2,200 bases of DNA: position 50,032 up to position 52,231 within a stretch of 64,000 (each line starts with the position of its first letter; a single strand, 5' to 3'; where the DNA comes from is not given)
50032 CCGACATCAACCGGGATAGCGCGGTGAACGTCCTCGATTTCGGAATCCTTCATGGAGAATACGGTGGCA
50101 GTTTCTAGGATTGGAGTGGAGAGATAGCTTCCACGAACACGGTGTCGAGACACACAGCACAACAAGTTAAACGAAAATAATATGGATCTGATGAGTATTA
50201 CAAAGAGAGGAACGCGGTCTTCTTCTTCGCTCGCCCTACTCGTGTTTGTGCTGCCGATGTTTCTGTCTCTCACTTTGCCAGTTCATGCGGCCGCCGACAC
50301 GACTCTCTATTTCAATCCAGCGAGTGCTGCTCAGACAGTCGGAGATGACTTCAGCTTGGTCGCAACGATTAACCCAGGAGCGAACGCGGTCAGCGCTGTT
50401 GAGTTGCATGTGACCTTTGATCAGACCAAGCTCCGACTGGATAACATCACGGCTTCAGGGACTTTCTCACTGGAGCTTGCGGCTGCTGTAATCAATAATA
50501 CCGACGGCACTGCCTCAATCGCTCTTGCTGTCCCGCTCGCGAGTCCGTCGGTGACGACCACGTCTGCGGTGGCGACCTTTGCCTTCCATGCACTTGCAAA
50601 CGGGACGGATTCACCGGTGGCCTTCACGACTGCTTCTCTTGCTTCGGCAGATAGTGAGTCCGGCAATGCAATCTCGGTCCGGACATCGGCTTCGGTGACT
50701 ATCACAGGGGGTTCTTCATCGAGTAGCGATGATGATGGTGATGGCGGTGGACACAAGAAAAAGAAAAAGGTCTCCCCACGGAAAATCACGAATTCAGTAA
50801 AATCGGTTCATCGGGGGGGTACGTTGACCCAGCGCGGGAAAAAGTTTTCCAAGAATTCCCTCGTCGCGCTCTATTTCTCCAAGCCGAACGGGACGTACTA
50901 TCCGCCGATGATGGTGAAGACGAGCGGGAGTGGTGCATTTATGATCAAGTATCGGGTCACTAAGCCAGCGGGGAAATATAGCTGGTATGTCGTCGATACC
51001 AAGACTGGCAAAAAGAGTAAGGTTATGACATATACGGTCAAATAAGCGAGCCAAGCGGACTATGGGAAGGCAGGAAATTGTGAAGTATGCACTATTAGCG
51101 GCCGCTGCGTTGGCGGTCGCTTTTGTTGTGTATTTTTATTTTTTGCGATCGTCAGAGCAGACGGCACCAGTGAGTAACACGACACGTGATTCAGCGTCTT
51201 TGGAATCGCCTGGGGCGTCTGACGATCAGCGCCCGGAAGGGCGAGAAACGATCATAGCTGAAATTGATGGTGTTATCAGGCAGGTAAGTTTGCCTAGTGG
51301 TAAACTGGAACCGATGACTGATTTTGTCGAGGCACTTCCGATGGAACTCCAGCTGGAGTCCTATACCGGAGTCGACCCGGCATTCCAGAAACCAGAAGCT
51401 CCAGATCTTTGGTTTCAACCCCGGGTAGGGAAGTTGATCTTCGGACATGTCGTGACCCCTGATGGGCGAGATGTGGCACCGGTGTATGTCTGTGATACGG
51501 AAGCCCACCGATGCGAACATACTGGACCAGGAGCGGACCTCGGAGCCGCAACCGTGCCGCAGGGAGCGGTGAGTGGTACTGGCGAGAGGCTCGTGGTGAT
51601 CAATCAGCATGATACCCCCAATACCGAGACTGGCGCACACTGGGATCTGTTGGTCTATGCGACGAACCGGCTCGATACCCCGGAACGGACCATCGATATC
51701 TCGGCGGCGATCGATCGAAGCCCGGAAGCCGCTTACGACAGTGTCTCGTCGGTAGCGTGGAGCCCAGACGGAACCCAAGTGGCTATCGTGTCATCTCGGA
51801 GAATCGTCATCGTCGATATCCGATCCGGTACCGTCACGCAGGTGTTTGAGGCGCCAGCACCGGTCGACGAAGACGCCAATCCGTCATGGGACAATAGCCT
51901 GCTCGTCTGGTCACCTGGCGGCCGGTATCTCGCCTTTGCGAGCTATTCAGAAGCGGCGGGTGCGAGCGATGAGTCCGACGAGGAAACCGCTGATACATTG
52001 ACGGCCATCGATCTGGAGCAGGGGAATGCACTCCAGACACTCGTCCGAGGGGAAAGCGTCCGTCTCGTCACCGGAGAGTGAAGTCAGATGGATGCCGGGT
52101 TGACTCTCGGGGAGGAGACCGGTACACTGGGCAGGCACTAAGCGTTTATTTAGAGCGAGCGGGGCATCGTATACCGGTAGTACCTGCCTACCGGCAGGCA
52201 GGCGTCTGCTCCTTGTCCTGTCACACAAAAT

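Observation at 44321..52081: Cohesin-dockerin surface-assembly locus: three cohesin-like paralogs, a cohesin-plus-dockerin scaffoldin and an FN3-dockerin protein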

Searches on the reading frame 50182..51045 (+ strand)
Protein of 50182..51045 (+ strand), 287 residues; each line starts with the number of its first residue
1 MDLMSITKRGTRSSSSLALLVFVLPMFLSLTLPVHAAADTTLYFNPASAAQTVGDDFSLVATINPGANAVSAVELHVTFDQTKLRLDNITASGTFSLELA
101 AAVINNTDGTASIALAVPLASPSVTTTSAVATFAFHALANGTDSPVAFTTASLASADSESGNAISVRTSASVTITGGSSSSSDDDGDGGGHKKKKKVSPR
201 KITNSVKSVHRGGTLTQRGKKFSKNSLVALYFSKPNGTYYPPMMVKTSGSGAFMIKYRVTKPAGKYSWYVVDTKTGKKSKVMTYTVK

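Call 3: search_protein_families(library=pfam, proteins=[window:50182-51045:+], max_evalue=1)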
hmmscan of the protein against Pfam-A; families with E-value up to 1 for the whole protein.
window:50182-51045:+ (287 aa): 3 families
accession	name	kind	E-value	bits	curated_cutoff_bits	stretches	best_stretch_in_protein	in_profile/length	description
PF00963.24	Cohesin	-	6.4e-08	33.3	24.1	1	49-173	8-136/139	Cohesin domain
PF00257.24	Dehydrin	-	0.0002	22.3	30.6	1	163-197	70-97/154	Dehydrin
PF23274.1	DUF7077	-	0.17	12.1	27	1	58-92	21-55/122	Domain of unknown function (DUF7077)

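Call 4: search_protein_families(library=ncbifam, proteins=[window:50182-51045:+], max_evalue=1)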
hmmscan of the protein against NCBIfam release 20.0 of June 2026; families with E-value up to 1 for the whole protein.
window:50182-51045:+ (287 aa): 0 families

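Call 10: find_encoding_contigs(protein=window:50182-51045:+, flank=10000, max_places=6)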
Protein window:50182-51045:+ (287 aa): no gene with exactly this product is on record in the collection.

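Call 13: find_homologous_proteins(query=window:50182-51045:+, max_evalue=0.001)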
Query window:50182-51045:+ (287 aa): 40 proteins with E <= 0.001 among 8000 candidates.
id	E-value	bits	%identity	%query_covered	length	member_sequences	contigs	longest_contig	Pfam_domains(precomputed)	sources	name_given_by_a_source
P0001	1.9e-175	599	100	100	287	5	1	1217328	PF00963.25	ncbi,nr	ncbi:MAG: hypothetical protein IPJ68_00880 [Candidatus Moraniibacteriota bacterium]|nr:MAG: hypothet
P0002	1.5e-133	462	77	100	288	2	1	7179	PF00963.25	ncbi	-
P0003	1.7e-130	452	75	100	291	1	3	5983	PF00963.25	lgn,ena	-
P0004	5.6e-117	408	75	60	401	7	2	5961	PF00963.25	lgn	-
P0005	2.8e-112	392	79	52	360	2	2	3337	PF00963.25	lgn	-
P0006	4.4e-96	339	98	35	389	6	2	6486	PF00963.25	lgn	-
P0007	1.2e-95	338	75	50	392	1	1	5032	PF00963.25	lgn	-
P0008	4.7e-93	329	69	57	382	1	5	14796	-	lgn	-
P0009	6.5e-83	296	59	56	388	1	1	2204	-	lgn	-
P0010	2.1e-74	268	56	55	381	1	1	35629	PF00963.25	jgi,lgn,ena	-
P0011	4.8e-72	261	91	33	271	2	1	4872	-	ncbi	ncbi:MAG: hypothetical protein WBO92_02185, partial [Candidatus Moraniibacteriota bacterium]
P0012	2.1e-66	242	69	30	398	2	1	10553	-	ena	-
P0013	6.8e-66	240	69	30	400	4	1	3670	-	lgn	-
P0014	1.2e-65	240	47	89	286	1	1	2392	-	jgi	-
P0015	2.7e-63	232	70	30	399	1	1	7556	-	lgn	-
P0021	7.1e-48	181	59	38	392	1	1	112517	PF00963.25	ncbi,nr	ncbi:MAG: hypothetical protein HGA36_02180 [Candidatus Moranbacteria bacterium]|nr:hypothetical prot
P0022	1.2e-47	181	61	63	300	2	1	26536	PF00963.25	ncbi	ncbi:MAG: hypothetical protein E6Q06_00890, partial [Candidatus Moraniibacteriota bacterium]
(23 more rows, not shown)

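Call 24: find_encoding_contigs(protein=P0021, flank=10000, max_places=2)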
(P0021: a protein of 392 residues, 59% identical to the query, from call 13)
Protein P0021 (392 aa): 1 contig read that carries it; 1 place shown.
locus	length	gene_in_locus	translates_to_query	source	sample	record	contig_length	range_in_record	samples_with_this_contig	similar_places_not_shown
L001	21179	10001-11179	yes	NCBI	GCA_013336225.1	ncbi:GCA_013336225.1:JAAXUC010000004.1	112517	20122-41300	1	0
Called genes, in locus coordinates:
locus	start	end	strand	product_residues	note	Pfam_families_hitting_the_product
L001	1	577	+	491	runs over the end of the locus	PF00361:Proton_antipo_M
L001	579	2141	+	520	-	PF00329:Complex1_30kDa, PF00374:NiFeSe_Hases, PF00346:Complex1_49kDa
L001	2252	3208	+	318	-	PF20393:Pro_CA_2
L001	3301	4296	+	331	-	PF14257:DUF4349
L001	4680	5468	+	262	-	PF00142:Fer4_NifH (weak), PF01656:CbiA, PF02374:ArsA_ATPase, PF06564:CBP_BcsQ, PF09140:MipZ (weak), PF10609:ParA (weak), PF13614:AAA_31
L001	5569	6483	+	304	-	PF02195:ParB_N, PF17762:HTH_ParB, PF23552:ParB_C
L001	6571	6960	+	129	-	PF00041:fn3, PF16656:Pur_ac_phosph_N (weak)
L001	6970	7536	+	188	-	-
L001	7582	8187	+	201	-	-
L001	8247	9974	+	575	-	-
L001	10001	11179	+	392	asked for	PF00963:Cohesin (weak)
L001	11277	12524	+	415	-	-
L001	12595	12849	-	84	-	PF01197:Ribosomal_L31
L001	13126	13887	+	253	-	PF00318:Ribosomal_S2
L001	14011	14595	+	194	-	PF00889:EF_TS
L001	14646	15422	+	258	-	PF04468:PSP1, PF28472:PSP1_3rd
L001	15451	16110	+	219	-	PF07719:TPR_2 (weak)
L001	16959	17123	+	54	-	PF00471:Ribosomal_L33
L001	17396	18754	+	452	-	PF03486:HI0933_like (faint), PF07992:Pyr_redox_2, PF01266:DAO (faint), PF13434:Lys_Orn_oxgnase (faint), PF13738:Pyr_redox_3, PF00070:Pyr_redox, PF02852:Pyr_redox_dim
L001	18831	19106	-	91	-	-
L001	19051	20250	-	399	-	PF01464:SLT, PF01476:LysM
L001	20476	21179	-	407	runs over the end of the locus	PF00270:DEAD, PF04851:ResIII, PF00271:Helicase_C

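Call 25: find_encoding_contigs(protein=P0010, flank=10000, max_places=2)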
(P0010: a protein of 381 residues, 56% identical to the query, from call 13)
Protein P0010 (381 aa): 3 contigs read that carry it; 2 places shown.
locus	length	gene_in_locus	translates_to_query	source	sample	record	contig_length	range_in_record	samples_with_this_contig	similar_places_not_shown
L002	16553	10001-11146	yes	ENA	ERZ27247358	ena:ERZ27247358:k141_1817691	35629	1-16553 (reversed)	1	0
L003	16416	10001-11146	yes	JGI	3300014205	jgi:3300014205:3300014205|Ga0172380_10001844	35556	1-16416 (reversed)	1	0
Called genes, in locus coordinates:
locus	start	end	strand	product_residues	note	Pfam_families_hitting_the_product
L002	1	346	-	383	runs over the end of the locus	PF00990:GGDEF (weak)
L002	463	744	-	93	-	-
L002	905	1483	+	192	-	PF04011:LemA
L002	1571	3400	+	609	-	-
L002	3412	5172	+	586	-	PF01875:Memo, PF09587:PGA_cap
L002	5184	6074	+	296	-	PF01435:Peptidase_M48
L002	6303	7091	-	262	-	-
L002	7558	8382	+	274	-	PF01978:TrmB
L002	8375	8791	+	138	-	-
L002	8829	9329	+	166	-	-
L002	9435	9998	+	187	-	PF00041:fn3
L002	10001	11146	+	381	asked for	PF00963:Cohesin (weak)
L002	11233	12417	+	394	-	-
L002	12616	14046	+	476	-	PF00224:PK, PF02887:PK_C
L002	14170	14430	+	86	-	PF01541:GIY-YIG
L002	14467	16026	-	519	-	PF00239:Resolvase, PF07508:Recombinase, PF13408:Zn_ribbon_recom (weak)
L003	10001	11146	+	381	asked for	PF00963:Cohesin (weak)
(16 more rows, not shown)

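Call 26: find_encoding_contigs(protein=P0022, flank=10000, max_places=2)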
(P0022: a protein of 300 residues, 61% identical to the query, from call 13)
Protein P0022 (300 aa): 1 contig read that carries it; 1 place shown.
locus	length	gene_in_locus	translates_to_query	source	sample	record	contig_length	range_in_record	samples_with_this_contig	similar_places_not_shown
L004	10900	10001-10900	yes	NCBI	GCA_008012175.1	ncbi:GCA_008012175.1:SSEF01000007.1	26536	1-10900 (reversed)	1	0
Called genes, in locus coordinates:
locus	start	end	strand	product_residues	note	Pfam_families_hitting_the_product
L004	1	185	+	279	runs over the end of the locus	PF01063:Aminotran_4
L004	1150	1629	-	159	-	-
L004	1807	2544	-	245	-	-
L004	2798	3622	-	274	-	-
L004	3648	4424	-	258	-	PF13489:Methyltransf_23, PF01209:Ubie_methyltran, PF05175:MTS, PF13847:Methyltransf_31, PF08241:Methyltransf_11, PF08242:Methyltransf_12, PF13649:Methyltransf_25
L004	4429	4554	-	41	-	-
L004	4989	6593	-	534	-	PF01676:Metalloenzyme, PF06415:iPGM_N, PF01663:Phosphodiest (weak)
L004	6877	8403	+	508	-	PF12072:RNase_Y_N, PF00013:KH_1, PF01966:HD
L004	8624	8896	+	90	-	PF00216:Bac_DNA_binding, PF18291:HU-HIG, PF14908:HU-CCDC81_euk_1 (weak)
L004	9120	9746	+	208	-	PF00963:Cohesin (weak)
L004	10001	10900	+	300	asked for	PF00963:Cohesin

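Call 71: search_protein_families(library=pfam, proteins=[L001:11277-12524:+, L002:11233-12417:+, L001:6970-7536:+], max_evalue=0.01)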
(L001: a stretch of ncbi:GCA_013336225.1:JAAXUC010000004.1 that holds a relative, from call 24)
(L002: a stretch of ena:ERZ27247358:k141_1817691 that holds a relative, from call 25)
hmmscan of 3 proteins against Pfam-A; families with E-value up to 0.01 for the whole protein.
L001:11277-12524:+ (415 aa): 1 family
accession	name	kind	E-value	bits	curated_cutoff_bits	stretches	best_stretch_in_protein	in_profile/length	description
PF12894.13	ANAPC4_WD40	-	0.0059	17.3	22.9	0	282-326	25-70/91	Anaphase-promoting complex subunit 4 WD40 domain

L002:11233-12417:+ (394 aa): 1 family
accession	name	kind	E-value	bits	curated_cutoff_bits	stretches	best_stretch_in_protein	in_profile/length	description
PF24807.1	WD40_CDC20-Fz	-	0.0073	16.1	200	0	276-349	51-125/292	CDC20/Fizzy WD40 domain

L001:6970-7536:+ (188 aa): 1 family
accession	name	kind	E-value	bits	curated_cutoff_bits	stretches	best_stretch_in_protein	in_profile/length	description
PF00963.24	Cohesin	-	0.00053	20.6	24.1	1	67-175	13-127/139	Cohesin domain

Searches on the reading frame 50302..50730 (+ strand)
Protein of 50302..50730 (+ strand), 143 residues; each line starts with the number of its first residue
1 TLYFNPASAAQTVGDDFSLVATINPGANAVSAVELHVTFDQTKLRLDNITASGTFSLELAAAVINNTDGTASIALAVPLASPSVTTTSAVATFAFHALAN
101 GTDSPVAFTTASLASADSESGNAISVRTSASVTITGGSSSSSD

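Call 9: search_solved_structures(query=window:50302-50730:+, max_evalue=10, show_alignments=2)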
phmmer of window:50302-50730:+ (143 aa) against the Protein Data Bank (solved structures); distinct sequences matched with E-value up to 10: 0.

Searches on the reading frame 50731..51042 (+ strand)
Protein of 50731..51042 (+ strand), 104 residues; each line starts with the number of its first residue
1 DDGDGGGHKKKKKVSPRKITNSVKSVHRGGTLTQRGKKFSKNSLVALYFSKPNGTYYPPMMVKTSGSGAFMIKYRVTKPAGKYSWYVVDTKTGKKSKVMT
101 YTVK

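Call 12: search_protein_families(library=pfam, proteins=[window:50731-51042:+], max_evalue=1)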
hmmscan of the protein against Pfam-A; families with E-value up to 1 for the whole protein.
window:50731-51042:+ (104 aa): 1 family
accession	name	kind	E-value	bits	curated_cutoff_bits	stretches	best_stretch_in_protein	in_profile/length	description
PF23163.1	CSD_RNase_II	-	0.12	12.8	24.3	0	76-96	20-39/60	CSD-like barrel domain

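Call 56: predict_structure(alignment_id=A3)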
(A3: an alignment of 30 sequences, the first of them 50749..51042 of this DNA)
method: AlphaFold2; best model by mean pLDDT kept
length: 98 residues; sequences in the alignment: 30
mean_pLDDT: 92.1   pTM: 0.79
mean pLDDT of the five models: 92.1, 91.6, 90.2, 90.2, 88.5
residues with pLDDT >= 90: 83; 70-90: 7; 50-70: 8; < 50: 0
segments of 3 or more residues with pLDDT < 50: none
pLDDT, mean of each block of 10 residues (from residue 1): 65 95 96 97 90 97 97 94 96 95
secondary structure, 60 per line:
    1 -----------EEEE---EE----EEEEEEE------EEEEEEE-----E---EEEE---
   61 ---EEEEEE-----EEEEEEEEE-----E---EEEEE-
elements in order: E12-15 E25-31 E38-44 E54-57 E64-69 E75-83 E93-97

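Call 74: search_protein_representatives(protein=window:50749-51042:+)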
Query: 98 residues. Proteins with E-value up to 0.001 (for the whole library): 386; up to 1e-10: 226; up to 1e-30: 17. The best 150 are listed.
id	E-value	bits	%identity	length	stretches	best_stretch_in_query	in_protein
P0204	1.1e-65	233.4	43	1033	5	19-97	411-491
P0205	1.1e-62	223.9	43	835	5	18-96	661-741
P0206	5.5e-61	218.4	39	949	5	17-97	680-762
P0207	2.0e-58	210.3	41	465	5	19-97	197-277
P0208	6.7e-57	205.4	40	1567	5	22-97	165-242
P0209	8.6e-53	192.2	37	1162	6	14-95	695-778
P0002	4.7e-49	180.3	91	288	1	2-98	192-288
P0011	7.6e-49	179.6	91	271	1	4-98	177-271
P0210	5.3e-45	167.3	34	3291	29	56-87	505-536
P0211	3.6e-44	164.6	37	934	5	22-97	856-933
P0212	3.9e-41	154.9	36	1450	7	22-97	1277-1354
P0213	2.2e-37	142.9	35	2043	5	14-97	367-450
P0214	1.1e-32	127.9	39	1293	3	15-97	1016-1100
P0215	1.5e-32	127.5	40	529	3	8-97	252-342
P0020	2.1e-32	127.0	69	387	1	3-98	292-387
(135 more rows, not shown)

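Call 77: search_protein_families(library=pfam, alignment_id=A6, max_evalue=0.0001)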
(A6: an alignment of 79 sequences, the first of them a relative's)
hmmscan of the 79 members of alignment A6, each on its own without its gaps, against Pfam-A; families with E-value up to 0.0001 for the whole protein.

A. member 1, P0216 (673 aa): 0 families

B. families by the number of members that match (of 79 scanned): 40 families (the first 25 are shown)
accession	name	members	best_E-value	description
PF13290.12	CHB_HEX_C_1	11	6.6e-114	Chitobiase/beta-hexosaminidase C-terminal domain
PF13287.12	Fn3_assoc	11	2.4e-97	Fn3 associated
PF16410.10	DUF5018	7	2.4e-25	Domain of unknown function (DUF5018)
PF19077.6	Big_13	6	2.3e-13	Bacterial Ig-like domain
PF00963.24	Cohesin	6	1e-08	Cohesin domain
PF00082.27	Peptidase_S8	5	2.1e-61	Subtilase family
PF00041.27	fn3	5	6.4e-14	Fibronectin type III domain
PF22243.2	DUF5018-rel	4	1.1e-15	DUF5018-related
PF13229.12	Beta_helix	3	4.2e-18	Right handed beta helix region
PF16656.11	Pur_ac_phosph_N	3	6.9e-15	Purple acid Phosphatase, N-terminal domain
PF22148.1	Fervidolysin_NPro-like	3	1.3e-12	Fervidolysin N-terminal prodomain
PF16655.11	PhoD_N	3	2.9e-09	PhoD-like phosphatase, N-terminal domain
PF03640.20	Lipoprotein_15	3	7.7e-07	Secreted repeat of unknown function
PF16967.11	TcfC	2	1.9e-12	E-set like domain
PF05048.19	NosD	2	3.5e-12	Periplasmic copper-binding protein (NosD)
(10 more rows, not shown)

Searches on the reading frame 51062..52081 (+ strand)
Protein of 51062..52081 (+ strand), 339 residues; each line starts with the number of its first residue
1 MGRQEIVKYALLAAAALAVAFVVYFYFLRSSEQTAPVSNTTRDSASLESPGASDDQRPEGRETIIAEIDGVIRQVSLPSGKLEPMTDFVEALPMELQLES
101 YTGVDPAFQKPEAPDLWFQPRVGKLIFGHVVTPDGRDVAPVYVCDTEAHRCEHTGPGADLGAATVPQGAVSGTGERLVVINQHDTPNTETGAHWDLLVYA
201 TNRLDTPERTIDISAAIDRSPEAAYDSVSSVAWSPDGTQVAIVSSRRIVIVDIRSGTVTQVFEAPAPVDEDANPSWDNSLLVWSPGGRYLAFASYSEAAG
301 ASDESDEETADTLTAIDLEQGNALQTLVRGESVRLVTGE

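Call 3: search_protein_families(library=pfam, proteins=[window:51062-52081:+], max_evalue=1)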
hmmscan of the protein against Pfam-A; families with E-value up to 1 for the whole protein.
window:51062-52081:+ (339 aa): 15 families
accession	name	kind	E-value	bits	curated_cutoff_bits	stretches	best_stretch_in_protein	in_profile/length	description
PF07676.18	PD40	-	8.8e-06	26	20.9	1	231-246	14-29/38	WD40-like Beta Propeller Repeat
PF25174.1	Beta-prop_THOC3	-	0.00074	19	305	1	228-299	91-153/272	THOC3 beta-propeller domain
PF12894.13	ANAPC4_WD40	-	0.00088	19.9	22.9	1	219-264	32-78/91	Anaphase-promoting complex subunit 4 WD40 domain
PF00400.38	WD40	-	0.0035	18.3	27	1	226-248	12-35/39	WD domain, G-beta repeat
PF04053.20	B-prop_COPA_B_2nd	-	0.005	16.8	57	1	226-262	146-186/248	COPA/B second beta-propeller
PF24817.1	WD40_WDHD1_1st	-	0.01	15.5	109.9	1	225-296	178-243/291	WDHD1 first WD40 domain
PF00930.27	DPPIV_N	-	0.014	14.5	22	1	226-295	43-120/354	Dipeptidyl peptidase IV (DPP IV) N-terminal region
PF08662.17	eIF2A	-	0.043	14.1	20.5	1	174-318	17-143/194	Eukaryotic translation initiation factor eIF2A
PF23775.1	Beta-prop_RIG_2nd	-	0.059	13.2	80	0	226-265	38-78/278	RIG second beta-propeller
PF15013.11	CCSMST1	-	0.1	13.2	26.1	1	4-30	24-51/74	CCSMST1 family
PF23381.1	Beta-prop_IFT122_1st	-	0.12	11.7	28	1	224-262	10-48/350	IFT122 first beta-propeller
PF24807.1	WD40_CDC20-Fz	-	0.17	11.6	200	1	225-263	51-90/292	CDC20/Fizzy WD40 domain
PF10214.15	Rrn6_beta-prop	-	0.17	10.9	23.1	1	220-263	212-254/375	Rrn6, beta-propeller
PF16755.11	Beta-prop_NUP159_NUP214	-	0.18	11.5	29.6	1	222-274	144-200/366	NUP159/214 beta propeller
PF23414.1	Beta-prop_EML_2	-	0.2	11.4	90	1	226-295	40-101/266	Echinoderm microtubule-associated protein second beta-propeller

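Call 4: search_protein_families(library=ncbifam, proteins=[window:51062-52081:+], max_evalue=1)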
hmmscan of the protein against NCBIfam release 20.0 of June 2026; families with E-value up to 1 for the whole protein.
window:51062-52081:+ (339 aa): 3 families
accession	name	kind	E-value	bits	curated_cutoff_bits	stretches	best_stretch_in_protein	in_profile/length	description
NF002183.0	PRK01029.1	equivalog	0.00022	20.4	405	1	226-284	327-388/429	Tol-Pal system protein TolB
TIGR02800.1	propeller_TolB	equivalog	0.0039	16.2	343.15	1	227-277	236-287/418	Tol-Pal system beta propeller repeat protein TolB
TIGR04205.1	classIII_w_PIP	hypoth_equivalog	0.21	11.6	65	1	8-39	8-39/67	class III signal peptide domain-containing protein, archaeosortase D/PIP-CTERM system-associated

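Call 71: search_protein_families(library=pfam, proteins=[P0199], max_evalue=0.01)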
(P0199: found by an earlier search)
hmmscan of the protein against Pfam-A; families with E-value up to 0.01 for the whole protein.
P0199 (290 aa): 0 families

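Call 85: search_solved_structures(query=window:51062-52078:+, max_evalue=1)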
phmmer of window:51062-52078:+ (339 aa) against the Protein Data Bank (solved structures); distinct sequences matched with E-value up to 1: 22.
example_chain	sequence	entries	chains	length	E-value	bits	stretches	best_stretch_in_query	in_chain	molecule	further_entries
7bie_A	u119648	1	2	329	1.5e-08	37.5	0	226-261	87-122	nvWRAP-T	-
7big_A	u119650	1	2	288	4.5e-07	32.7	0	226-261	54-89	v13WRAP-T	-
7bid_A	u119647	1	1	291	5.2e-07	32.5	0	226-261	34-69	v31WRAP-T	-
7bif_A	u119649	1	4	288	1.2e-06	31.3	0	226-261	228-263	v22WRAP-T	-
2ymu_A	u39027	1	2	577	1.7e-06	30.8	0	222-261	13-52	WD-40 REPEAT PROTEIN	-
9h2q_B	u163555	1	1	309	3.1e-05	26.6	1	227-294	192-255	Autophagy-related protein 16-1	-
5yzv_A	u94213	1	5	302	0.00015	24.4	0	225-267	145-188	Probable serine/threonine-protein kinase PkwA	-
6r60_A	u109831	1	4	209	0.0011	21.6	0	226-261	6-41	WD-40 repeat protein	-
6r5y_A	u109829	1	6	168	0.003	20.1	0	226-261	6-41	WD-40 repeat protein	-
5i2t_A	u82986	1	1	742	0.0046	19.5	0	222-264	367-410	Periodic tryptophan protein 2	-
7suk_LO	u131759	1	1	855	0.012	18.1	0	222-264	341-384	Periodic tryptophan protein 2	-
6r5z_A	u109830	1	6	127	0.013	18.1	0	226-261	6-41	9-bladed beta-propeller formed by three 3-bladed fragments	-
6lqs_B1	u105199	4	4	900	0.015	17.8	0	222-264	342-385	Periodic tryptophan protein 2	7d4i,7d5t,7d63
5wlc_LO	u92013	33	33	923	0.016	17.7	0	222-264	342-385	Utp1 | Periodic tryptophan protein 2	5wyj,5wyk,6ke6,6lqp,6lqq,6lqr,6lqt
5nuv_A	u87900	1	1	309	0.085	15.3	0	226-294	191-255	Autophagy-related protein 16-1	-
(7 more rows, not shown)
